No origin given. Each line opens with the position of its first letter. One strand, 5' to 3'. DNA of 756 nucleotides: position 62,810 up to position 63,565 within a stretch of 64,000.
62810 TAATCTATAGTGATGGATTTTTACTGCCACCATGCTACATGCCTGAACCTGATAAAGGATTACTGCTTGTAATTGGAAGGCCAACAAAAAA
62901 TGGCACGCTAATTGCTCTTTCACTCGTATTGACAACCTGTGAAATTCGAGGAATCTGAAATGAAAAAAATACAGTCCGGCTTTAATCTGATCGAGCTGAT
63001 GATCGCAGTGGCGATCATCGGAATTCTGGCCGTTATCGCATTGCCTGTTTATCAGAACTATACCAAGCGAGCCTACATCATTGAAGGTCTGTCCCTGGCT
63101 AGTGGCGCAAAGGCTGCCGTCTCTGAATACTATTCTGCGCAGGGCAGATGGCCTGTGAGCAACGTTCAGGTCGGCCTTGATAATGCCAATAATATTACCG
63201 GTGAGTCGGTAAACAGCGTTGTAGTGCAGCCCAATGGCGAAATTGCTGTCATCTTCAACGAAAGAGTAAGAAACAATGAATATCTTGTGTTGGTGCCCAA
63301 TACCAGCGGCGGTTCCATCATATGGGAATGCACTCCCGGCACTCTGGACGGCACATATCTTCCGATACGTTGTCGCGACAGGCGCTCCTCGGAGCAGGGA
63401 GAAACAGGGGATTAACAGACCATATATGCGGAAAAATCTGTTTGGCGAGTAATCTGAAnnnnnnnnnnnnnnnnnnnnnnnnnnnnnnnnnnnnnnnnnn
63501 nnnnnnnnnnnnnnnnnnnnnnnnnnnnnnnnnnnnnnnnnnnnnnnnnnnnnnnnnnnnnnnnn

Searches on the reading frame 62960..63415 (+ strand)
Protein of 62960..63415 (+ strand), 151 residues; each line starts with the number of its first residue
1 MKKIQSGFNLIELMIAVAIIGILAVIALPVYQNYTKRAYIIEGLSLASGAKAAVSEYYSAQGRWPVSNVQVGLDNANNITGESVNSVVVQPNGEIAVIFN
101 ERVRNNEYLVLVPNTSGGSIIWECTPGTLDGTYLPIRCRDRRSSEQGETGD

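Call 8: find_encoding_contigs(protein=window:62960-63415:+, flank=10000, max_places=10)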
Protein window:62960-63415:+ (151 aa): no gene with exactly this product is on record in the collection.

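Call 20: find_related_loci(query=window:62960-63415:+, collection=metagenome_contigs, flank=10000)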
Query window:62960-63415:+ (151 aa) in metagenome_contigs; peptide patterns used: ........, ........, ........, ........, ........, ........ (x = any residue, [..] = any of these).
312 stretches matched a pattern; 54 encode a relative of the query (tblastn E <= 1e-3); 54 distinct loci.
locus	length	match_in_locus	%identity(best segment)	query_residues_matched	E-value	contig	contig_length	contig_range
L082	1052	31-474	51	1-139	2e-33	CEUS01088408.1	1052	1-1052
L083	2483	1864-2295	49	1-138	2e-31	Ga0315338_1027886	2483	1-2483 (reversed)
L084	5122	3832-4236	40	1-124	3e-30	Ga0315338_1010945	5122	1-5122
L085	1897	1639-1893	61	1-85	2e-28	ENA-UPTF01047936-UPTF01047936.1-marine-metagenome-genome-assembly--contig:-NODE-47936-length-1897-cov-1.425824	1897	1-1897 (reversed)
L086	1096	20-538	40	1-146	3e-27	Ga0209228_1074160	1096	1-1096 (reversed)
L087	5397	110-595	44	1-138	2e-26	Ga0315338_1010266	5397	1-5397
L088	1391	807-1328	43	1-150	2e-26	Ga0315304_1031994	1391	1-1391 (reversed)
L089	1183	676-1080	48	1-125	2e-26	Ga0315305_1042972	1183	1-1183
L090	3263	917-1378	47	1-139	9e-26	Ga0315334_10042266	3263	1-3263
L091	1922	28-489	40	1-144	1e-25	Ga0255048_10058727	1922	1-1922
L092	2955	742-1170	41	1-139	2e-25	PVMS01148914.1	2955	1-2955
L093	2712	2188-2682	43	1-139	3e-25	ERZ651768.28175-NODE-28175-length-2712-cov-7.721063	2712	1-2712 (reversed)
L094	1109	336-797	47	1-139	3e-25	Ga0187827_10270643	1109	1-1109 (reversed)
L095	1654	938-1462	41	1-141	6e-25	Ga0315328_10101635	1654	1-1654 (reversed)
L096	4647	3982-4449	45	1-139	2e-24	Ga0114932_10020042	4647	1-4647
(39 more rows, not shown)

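Call 33: search_protein_families(library=pfam, proteins=[window:62960-63415:+], max_evalue=0.01)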
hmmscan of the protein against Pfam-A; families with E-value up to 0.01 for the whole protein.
window:62960-63415:+ (151 aa): 2 families
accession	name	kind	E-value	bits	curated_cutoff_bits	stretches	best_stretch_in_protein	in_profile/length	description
PF00114.24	Pilin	-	4.2e-18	66.7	22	1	37-139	2-108/108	Pilin (bacterial filament)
PF07963.17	N_methyl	-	1.8e-06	27.7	21.2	1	3-28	2-27/27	Prokaryotic N-terminal methylation motif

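Call 41: find_homologous_proteins(query=window:62960-63415:+, max_evalue=1e-10)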
Query window:62960-63415:+ (151 aa): 519 proteins with E <= 1e-10 among 709 candidates; the best 120 are listed.
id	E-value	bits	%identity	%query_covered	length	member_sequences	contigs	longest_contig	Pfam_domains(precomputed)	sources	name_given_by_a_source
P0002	2.3e-88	311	97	100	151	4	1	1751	PF07963.18,PF00114.25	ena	-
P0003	5.8e-85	300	93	100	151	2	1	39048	PF07963.18,PF00114.25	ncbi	-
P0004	8.8e-84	297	92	100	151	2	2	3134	PF07963.18,PF00114.25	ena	-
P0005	1.1e-53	199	65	92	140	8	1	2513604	PF07963.18,PF00114.25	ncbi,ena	-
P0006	1.1e-43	167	62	92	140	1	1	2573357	PF07963.18,PF00114.25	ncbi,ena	-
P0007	3.7e-42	162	56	92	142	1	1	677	PF07963.18,PF00114.25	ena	-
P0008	9.0e-42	160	59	92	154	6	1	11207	PF07963.18,PF00114.25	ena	-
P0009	5.1e-41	158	56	89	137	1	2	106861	PF07963.18,PF00114.25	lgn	-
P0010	8.7e-40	154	58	92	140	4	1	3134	PF07963.18,PF00114.25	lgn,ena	-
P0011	2.7e-39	152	59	89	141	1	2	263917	PF07963.18,PF00114.25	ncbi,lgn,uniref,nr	ncbi:prepilin-type N-terminal cleavage/methylation domain-containing protein [Acinetobacter qingfeng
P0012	6.7e-39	151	57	89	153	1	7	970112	PF07963.18,PF00114.25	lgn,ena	-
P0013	1.1e-38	150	57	89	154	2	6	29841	PF07963.18,PF00114.25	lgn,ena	-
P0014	1.3e-38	150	55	92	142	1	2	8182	PF07963.18,PF00114.25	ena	-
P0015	1.7e-38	150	54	92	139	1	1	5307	PF07963.18,PF00114.25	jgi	jgi:type IV pilus assembly protein PilA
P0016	1.9e-38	150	55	92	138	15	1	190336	PF07963.18,PF00114.25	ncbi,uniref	ncbi:pilin [Acinetobacter towneri]|uniref:pilin n=1 Tax=Acinetobacter towneri TaxID=202956 RepID=UPI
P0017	2.1e-38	149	55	90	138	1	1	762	PF07963.18,PF00114.25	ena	-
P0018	3.7e-38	149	55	92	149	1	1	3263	PF07963.18,PF00114.25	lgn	-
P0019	4.7e-38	148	59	92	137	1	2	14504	PF07963.18,PF00114.25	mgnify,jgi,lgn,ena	mgnify:CR=1 FL=1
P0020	1.4e-37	147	54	92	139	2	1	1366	PF07963.18,PF00114.25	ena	-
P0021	1.7e-37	147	56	92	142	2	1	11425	PF07963.18,PF00114.25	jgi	jgi:type IV pilus assembly protein PilA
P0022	1.7e-37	146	50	92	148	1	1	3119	PF07963.18,PF00114.25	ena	-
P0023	3.0e-37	146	55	92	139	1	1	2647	PF07963.18,PF00114.25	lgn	-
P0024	1.3e-36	144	55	92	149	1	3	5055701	PF07963.18,PF00114.25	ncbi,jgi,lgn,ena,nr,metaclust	ncbi:MAG: hypothetical protein OFPII_26750 [Osedax symbiont Rs1]|nr:MAG: hypothetical protein OFPII_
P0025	2.7e-36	143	53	92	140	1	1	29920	PF07963.18,PF00114.25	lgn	-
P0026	2.8e-36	143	53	92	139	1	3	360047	PF07963.18,PF00114.25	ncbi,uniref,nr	ncbi:pilin [Acinetobacter faecalis]|uniref:pilin n=1 Tax=Acinetobacter faecalis TaxID=2665161 RepID=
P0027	4.6e-36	142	51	92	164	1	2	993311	PF07963.18,PF00114.25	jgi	jgi:type IV pilus assembly protein PilA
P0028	4.6e-36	142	56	92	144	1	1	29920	PF07963.18,PF00114.25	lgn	-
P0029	4.9e-36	142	52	90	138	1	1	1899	PF07963.18,PF00114.25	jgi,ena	jgi:type IV pilus assembly protein PilA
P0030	5.4e-36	142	54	90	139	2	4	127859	PF07963.18,PF00114.25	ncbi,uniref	ncbi:pilin [Acinetobacter sp. C_3_1]|uniref:pilin n=1 Tax=unclassified Acinetobacter TaxID=196816 Re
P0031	6.5e-36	141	51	90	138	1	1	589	PF07963.18,PF00114.25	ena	-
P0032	6.7e-36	141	53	89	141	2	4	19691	PF07963.18,PF00114.25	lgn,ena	-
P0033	1.2e-35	140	50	93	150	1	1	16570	PF07963.18,PF00114.25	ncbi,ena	-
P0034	1.3e-35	140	56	92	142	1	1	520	PF07963.18,PF00114.25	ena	-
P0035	1.4e-35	140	53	92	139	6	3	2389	PF07963.18,PF00114.25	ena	-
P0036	1.8e-35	140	53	92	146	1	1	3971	PF07963.18,PF00114.25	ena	-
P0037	2.9e-35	139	54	91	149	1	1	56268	PF07963.18,PF00114.25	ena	-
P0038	3.2e-35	139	54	89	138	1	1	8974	PF07963.18,PF00114.25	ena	-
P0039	4.4e-35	139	52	93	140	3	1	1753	PF07963.18,PF00114.25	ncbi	-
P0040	5.2e-35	138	54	92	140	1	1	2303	PF07963.18,PF00114.25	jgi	jgi:type IV pilus assembly protein PilA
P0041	5.7e-35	138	53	89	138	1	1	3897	PF07963.18,PF00114.25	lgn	-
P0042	8.4e-35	138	52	93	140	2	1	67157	PF07963.18,PF00114.25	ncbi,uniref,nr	ncbi:pilin [Acinetobacter faecalis]|uniref:Pilin n=1 Tax=Acinetobacter faecalis TaxID=2665161 RepID=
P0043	9.1e-35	138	51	93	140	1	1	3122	PF07963.18,PF00114.25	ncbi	-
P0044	1.5e-34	137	54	92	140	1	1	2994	PF07963.18,PF00114.25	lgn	-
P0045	2.9e-34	136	53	89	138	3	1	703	PF07963.18,PF00114.25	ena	-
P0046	3.0e-34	136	55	92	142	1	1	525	PF07963.18,PF00114.25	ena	-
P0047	4.1e-34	136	51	90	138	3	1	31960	PF07963.18,PF00114.25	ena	-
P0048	5.4e-34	135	54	92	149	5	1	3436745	PF07963.18,PF00114.25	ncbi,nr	nr:pilin [Acinetobacter sp. 16]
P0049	7.1e-34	135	54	92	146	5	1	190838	PF07963.18,PF00114.25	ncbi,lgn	-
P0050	9.6e-34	134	54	92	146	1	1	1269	PF07963.18,PF00114.25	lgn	-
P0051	1.3e-33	134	54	92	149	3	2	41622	PF07963.18,PF00114.25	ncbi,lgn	-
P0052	1.9e-33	133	53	92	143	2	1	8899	PF07963.18,PF00114.25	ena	-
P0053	2.0e-33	133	54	89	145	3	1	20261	PF07963.18,PF00114.25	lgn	-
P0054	2.5e-33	133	51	90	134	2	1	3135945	PF07963.18,PF00114.25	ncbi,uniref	ncbi:pilin [Acinetobacter thermotolerans]|uniref:pilin n=1 Tax=Acinetobacter thermotolerans TaxID=31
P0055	3.9e-33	132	54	92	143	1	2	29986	PF07963.18,PF00114.25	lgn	-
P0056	5.4e-33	132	51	89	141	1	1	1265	PF07963.18,PF00114.25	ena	-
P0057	5.5e-33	132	53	89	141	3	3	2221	PF07963.18,PF00114.25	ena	-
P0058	9.2e-33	131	47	92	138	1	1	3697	PF07963.18,PF00114.25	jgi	jgi:type IV pilus assembly protein PilA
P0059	1.0e-32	131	52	89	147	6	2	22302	PF07963.18,PF00114.25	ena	-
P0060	1.8e-32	130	52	91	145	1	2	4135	PF07963.18,PF00114.25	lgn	-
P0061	2.2e-32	130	52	92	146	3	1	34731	PF07963.18,PF00114.25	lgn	-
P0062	2.8e-32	130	54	89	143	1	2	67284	PF07963.18,PF00114.25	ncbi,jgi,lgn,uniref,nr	ncbi:MAG: pilin [Acinetobacter populi]|jgi:type IV pilus assembly protein PilA|uniref:pilin n=1 Tax=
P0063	3.0e-32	129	52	92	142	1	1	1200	PF07963.18,PF00114.25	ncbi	-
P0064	3.6e-32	129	51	92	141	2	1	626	PF07963.18,PF00114.25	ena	-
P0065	1.0e-31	128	49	92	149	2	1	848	PF07963.18,PF22434.2,PF00114.25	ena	-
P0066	1.3e-31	127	51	92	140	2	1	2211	PF07963.18,PF00114.25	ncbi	-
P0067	1.6e-31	127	52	92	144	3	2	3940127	PF07963.18,PF00114.25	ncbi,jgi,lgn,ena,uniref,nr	ncbi:Fimbrial protein EcpC [Acinetobacter proteolyticus]|jgi:type IV pilus assembly protein PilA|uni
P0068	1.6e-31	127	51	92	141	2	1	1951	PF07963.18,PF00114.25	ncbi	-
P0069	1.9e-31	127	56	91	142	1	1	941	PF07963.18,PF00114.25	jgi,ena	-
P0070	2.1e-31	127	48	92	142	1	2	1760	PF07963.18,PF00114.25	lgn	-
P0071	2.3e-31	127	52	92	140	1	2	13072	PF07963.18,PF00114.25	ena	-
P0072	3.1e-31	126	51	92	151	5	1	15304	PF07963.18,PF00114.25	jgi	-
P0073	3.3e-31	126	52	92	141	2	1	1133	PF07963.18,PF00114.25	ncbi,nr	ncbi:MAG: pilin [Gammaproteobacteria bacterium]|nr:pilin [Gammaproteobacteria bacterium]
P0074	3.8e-31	126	46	93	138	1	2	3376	PF07963.18,PF00114.25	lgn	-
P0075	6.8e-31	125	54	92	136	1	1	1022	PF07963.18,PF00114.25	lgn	-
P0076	1.0e-30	124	51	92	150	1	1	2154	PF07963.18,PF00114.25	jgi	-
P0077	1.3e-30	124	53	92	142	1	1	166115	PF07963.18,PF00114.25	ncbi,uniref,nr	ncbi:pilin [Zooshikella harenae]|uniref:Pilin n=1 Tax=Zooshikella harenae TaxID=2827238 RepID=A0ABS5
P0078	1.4e-30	124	51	92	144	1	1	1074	PF07963.18,PF00114.25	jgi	jgi:type IV pilus assembly protein PilA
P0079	1.5e-30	124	52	89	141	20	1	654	PF07963.18,PF00114.25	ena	-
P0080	2.2e-30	123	51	92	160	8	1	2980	PF07963.18,PF00114.25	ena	-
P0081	2.5e-30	123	50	92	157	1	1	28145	PF07963.18,PF00114.25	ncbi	-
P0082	4.2e-30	122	51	91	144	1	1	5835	PF07963.18,PF00114.25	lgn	-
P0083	7.3e-30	122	48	92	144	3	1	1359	PF07963.18,PF00114.25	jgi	-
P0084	8.5e-30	122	50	89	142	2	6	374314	PF07963.18,PF00114.25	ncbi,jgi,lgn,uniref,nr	ncbi:pilin [Acinetobacter radioresistens]|uniref:pilin n=1 Tax=Acinetobacter radioresistens TaxID=40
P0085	1.0e-29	121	50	92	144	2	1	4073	PF07963.18,PF00114.25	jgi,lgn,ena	-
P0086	1.2e-29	121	51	92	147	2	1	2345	PF07963.18,PF00114.25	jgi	jgi:type IV pilus assembly protein PilA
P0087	1.2e-29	121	51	92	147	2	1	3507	PF07963.18,PF00114.25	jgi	-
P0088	1.6e-29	121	49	91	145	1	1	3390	PF07963.18,PF16732.11,PF00114.25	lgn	-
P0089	1.8e-29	120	51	92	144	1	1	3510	PF07963.18,PF00114.25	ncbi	-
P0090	1.9e-29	120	45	89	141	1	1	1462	PF07963.18,PF00114.25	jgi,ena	-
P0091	2.2e-29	120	48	91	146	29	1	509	PF07963.18,PF00114.25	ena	-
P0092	2.8e-29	120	50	92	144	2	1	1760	PF07963.18,PF00114.25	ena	-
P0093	3.0e-29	120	47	92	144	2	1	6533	PF07963.18,PF00114.25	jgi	jgi:type IV pilus assembly protein PilA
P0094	5.9e-29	119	51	92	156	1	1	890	PF07963.18,PF00114.25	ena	-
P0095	6.2e-29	119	51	92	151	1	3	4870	PF07963.18,PF00114.25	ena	-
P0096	6.5e-29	119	50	92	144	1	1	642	PF07963.18,PF00114.25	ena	-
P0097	7.3e-29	118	49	92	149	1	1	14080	PF07963.18,PF00114.25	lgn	-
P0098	8.6e-29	118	47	92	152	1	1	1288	PF07963.18,PF00114.25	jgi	jgi:type IV pilus assembly protein PilA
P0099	8.6e-29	118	50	92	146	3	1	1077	PF07963.18,PF00114.25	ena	-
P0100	9.3e-29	118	52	91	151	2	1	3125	PF07963.18,PF00114.25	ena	-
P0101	1.1e-28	118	48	92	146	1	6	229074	PF07963.18,PF00114.25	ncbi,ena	-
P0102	1.3e-28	118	50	93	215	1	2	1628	PF07963.18,PF00114.25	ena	-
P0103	1.5e-28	118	49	89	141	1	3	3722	PF07963.18,PF00114.25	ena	-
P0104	1.5e-28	117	48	91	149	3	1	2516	PF07963.18,PF00114.25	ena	-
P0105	1.6e-28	117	50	92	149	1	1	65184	PF07963.18,PF00114.25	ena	-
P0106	1.7e-28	117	51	91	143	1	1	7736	PF07963.18,PF00114.25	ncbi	-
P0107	1.9e-28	117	50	92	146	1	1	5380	PF07963.18,PF00114.25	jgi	jgi:type IV pilus assembly protein PilA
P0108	2.1e-28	117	50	92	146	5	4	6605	PF07963.18,PF00114.25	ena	-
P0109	2.6e-28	117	49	91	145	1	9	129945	PF07963.18,PF00114.25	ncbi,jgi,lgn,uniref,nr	ncbi:pilin [Stutzerimonas nitrititolerans]|uniref:pilin n=1 Tax=Stutzerimonas nitrititolerans TaxID=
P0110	3.4e-28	116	47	93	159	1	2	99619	PF07963.18,PF00114.25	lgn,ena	-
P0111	4.1e-28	116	48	93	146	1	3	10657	PF07963.18,PF00114.25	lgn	-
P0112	4.8e-28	116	46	91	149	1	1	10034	PF07963.18,PF00114.25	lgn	-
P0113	5.6e-28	116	47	92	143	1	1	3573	PF07963.18,PF00114.25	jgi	jgi:type IV pilus assembly protein PilA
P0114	5.6e-28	116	48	92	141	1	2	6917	PF07963.18,PF00114.25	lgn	-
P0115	6.3e-28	115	46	92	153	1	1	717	PF07963.18,PF00114.25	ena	-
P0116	6.4e-28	115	49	92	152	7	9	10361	PF07963.18,PF00114.25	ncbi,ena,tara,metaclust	tara:strand:+ start:74 stop:532 length:459 start_codon:yes stop_codon:yes gene_type:complete|metaclu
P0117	7.7e-28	115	46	91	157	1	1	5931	PF07963.18,PF00114.25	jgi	jgi:type IV pilus assembly protein PilA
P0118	8.3e-28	115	58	71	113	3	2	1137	PF07963.18,PF00114.25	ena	-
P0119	8.5e-28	115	48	93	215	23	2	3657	PF07963.18,PF00114.25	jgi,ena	-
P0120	9.5e-28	115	46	92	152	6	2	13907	PF07963.18,PF00114.25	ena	-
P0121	1.0e-27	115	50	92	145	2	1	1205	PF07963.18,PF00114.25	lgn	-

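Call 42: find_encoding_contigs(protein=P0003, flank=10000, max_places=4)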
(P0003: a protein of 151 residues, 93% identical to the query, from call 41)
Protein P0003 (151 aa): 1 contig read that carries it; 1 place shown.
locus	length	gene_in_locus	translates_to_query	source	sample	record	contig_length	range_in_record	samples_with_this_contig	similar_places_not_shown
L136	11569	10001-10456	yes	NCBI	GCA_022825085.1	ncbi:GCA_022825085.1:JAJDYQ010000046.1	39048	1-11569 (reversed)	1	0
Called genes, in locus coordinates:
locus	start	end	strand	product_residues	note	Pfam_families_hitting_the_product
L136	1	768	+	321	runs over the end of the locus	PF01555:N6_N4_Mtase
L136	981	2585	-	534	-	PF00795:CN_hydrolase, PF02540:NAD_synthase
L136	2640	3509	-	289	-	PF02629:CoA_binding, PF13607:Succ_CoA_lig, PF00549:Ligase_CoA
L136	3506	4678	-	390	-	PF08442:ATP-grasp_2, PF13549:ATP-grasp_5, PF24948:Citrate_synth_N, PF00549:Ligase_CoA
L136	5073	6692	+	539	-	PF25323:6TM_PilS, PF00512:HisKA, PF02518:HATPase_c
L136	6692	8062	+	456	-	PF00072:Response_reg, PF00158:Sigma54_activat, PF14532:Sigma54_activ_2, PF25601:AAA_lid_14, PF02954:HTH_8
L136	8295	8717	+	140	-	PF07963:N_methyl, PF00114:Pilin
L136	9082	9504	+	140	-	PF07963:N_methyl, PF00114:Pilin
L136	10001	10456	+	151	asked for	PF07963:N_methyl, PF00114:Pilin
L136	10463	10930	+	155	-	PF07963:N_methyl (weak), PF00114:Pilin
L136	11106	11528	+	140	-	PF07963:N_methyl (weak), PF00114:Pilin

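Call 43: find_encoding_contigs(protein=P0005, flank=10000, max_places=4)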
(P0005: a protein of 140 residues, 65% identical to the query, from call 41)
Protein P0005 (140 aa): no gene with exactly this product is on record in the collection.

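Call 44: find_encoding_contigs(protein=P0004, flank=10000, max_places=4)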
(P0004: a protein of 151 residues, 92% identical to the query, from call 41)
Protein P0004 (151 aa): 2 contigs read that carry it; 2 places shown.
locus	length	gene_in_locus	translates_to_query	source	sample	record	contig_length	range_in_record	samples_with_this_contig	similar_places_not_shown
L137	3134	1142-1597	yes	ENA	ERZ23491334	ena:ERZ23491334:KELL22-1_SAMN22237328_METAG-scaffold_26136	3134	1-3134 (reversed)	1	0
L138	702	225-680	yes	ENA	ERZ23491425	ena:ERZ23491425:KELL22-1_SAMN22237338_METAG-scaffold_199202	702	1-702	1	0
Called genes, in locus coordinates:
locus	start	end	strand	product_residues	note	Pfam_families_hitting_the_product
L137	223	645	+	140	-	PF07963:N_methyl, PF00114:Pilin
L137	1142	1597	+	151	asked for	PF07963:N_methyl, PF00114:Pilin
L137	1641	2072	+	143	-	PF07963:N_methyl, PF00114:Pilin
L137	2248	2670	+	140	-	PF07963:N_methyl (weak), PF00114:Pilin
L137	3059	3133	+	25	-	?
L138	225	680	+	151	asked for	PF07963:N_methyl, PF00114:Pilin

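Call 47: list_cluster_members(proteins=[P0003, P0005, P0006])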
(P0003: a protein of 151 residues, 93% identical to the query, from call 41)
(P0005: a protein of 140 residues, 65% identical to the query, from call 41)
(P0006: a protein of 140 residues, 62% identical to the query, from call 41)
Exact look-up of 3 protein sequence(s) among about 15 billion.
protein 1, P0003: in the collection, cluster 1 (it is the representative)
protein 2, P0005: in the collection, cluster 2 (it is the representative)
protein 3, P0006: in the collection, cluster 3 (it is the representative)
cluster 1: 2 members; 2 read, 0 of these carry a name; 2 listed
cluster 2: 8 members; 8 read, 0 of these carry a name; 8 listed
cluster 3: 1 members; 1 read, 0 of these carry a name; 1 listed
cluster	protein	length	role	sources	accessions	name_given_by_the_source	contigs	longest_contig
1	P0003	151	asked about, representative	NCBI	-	-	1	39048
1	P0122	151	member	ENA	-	-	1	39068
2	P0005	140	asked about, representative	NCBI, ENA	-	-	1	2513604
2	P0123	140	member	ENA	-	-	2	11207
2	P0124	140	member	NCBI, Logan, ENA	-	-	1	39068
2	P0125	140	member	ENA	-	-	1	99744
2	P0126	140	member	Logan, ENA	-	-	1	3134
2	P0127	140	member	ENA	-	-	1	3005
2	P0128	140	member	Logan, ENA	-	-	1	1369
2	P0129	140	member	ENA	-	-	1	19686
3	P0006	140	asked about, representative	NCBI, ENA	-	-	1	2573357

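Call 48: find_encoding_contigs(protein=P0008, flank=10000, max_places=4)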
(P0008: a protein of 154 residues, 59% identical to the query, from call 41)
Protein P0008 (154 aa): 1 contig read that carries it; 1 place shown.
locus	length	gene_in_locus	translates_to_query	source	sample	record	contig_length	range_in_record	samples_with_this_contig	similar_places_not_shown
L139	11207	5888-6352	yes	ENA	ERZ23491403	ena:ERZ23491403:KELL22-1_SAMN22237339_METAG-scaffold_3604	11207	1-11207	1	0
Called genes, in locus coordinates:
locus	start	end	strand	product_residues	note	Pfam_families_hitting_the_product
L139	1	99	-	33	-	?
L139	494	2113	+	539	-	PF25323:6TM_PilS, PF00512:HisKA, PF02518:HATPase_c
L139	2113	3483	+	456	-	PF00072:Response_reg, PF00158:Sigma54_activat, PF14532:Sigma54_activ_2, PF25601:AAA_lid_14, PF02954:HTH_8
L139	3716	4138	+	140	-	PF07963:N_methyl, PF00114:Pilin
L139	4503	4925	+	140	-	PF07963:N_methyl, PF00114:Pilin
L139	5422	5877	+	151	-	PF07963:N_methyl, PF00114:Pilin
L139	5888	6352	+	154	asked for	PF07963:N_methyl (weak), PF00114:Pilin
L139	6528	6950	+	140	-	PF07963:N_methyl (weak), PF00114:Pilin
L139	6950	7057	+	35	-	-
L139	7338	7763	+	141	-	PF07963:N_methyl, PF00114:Pilin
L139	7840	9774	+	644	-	-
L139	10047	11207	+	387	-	?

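Call 49: find_encoding_contigs(protein=P0006, flank=10000, max_places=4)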
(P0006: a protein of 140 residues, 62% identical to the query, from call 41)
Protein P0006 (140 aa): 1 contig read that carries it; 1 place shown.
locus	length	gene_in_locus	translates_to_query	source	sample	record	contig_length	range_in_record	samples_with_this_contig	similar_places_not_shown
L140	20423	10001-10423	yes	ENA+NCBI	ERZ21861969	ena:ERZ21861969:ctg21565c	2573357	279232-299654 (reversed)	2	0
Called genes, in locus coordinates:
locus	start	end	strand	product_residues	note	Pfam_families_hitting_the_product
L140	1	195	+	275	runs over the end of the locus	PF13512:TPR_18, PF13525:YfiO, PF13174:TPR_6 (faint)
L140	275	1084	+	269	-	PF01170:UPF0020 (faint), PF01555:N6_N4_Mtase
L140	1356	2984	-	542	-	PF00795:CN_hydrolase, PF02540:NAD_synthase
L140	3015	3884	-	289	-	PF02629:CoA_binding, PF13607:Succ_CoA_lig, PF00549:Ligase_CoA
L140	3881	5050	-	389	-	PF08442:ATP-grasp_2, PF13549:ATP-grasp_5, PF24948:Citrate_synth_N, PF00549:Ligase_CoA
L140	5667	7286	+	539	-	PF25323:6TM_PilS, PF13188:PAS_8 (faint), PF00512:HisKA, PF02518:HATPase_c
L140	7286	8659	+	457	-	PF00072:Response_reg, PF00158:Sigma54_activat, PF14532:Sigma54_activ_2, PF25601:AAA_lid_14, PF02954:HTH_8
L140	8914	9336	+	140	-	PF07963:N_methyl, PF00114:Pilin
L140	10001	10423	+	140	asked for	PF07963:N_methyl, PF00114:Pilin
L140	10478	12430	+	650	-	-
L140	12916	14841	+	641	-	-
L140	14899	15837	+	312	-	PF00535:Glycos_transf_2, PF13641:Glyco_tranf_2_3 (weak)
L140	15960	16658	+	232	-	PF13489:Methyltransf_23 (weak), PF08241:Methyltransf_11, PF08242:Methyltransf_12 (faint), PF13649:Methyltransf_25 (weak), PF13847:Methyltransf_31 (weak)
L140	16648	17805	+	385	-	PF01041:DegT_DnrJ_EryC1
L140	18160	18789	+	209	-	PF02388:FemAB (faint), PF13480:Acetyltransf_6, PF00583:Acetyltransf_1 (weak)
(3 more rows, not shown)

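Call 51: find_encoding_contigs(protein=P0002, flank=10000, max_places=6)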
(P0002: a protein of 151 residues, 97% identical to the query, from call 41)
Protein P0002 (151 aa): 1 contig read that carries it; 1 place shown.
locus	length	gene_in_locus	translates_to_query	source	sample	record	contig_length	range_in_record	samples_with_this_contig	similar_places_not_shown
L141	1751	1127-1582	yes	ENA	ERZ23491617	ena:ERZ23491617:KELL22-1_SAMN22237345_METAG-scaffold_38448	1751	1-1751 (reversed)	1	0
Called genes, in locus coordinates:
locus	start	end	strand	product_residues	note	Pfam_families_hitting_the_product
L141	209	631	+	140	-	PF07963:N_methyl, PF00114:Pilin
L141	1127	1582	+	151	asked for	PF07963:N_methyl, PF00114:Pilin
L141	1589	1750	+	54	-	?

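Call 64: predict_structure(alignment_id=A2)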
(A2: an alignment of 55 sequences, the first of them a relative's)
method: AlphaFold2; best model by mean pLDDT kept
length: 154 residues; sequences in the alignment: 55
mean_pLDDT: 88.8   pTM: 0.74
mean pLDDT of the five models: 88.8, 88.3, 86.4, 86.1, 85.9
residues with pLDDT >= 90: 112; 70-90: 22; 50-70: 20; < 50: 0
segments of 3 or more residues with pLDDT < 50: none
pLDDT, mean of each block of 10 residues (from residue 1): 68 66 94 95 94 94 94 93 79 94 95 95 90 90 93 87
secondary structure, 60 per line:
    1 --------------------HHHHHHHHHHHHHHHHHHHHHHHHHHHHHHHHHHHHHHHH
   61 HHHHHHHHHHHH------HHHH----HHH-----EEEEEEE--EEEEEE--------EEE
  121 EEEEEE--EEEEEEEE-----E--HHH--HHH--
elements in order: H21-72 H79-82 E95-101 E104-109 E118-126 E129-136
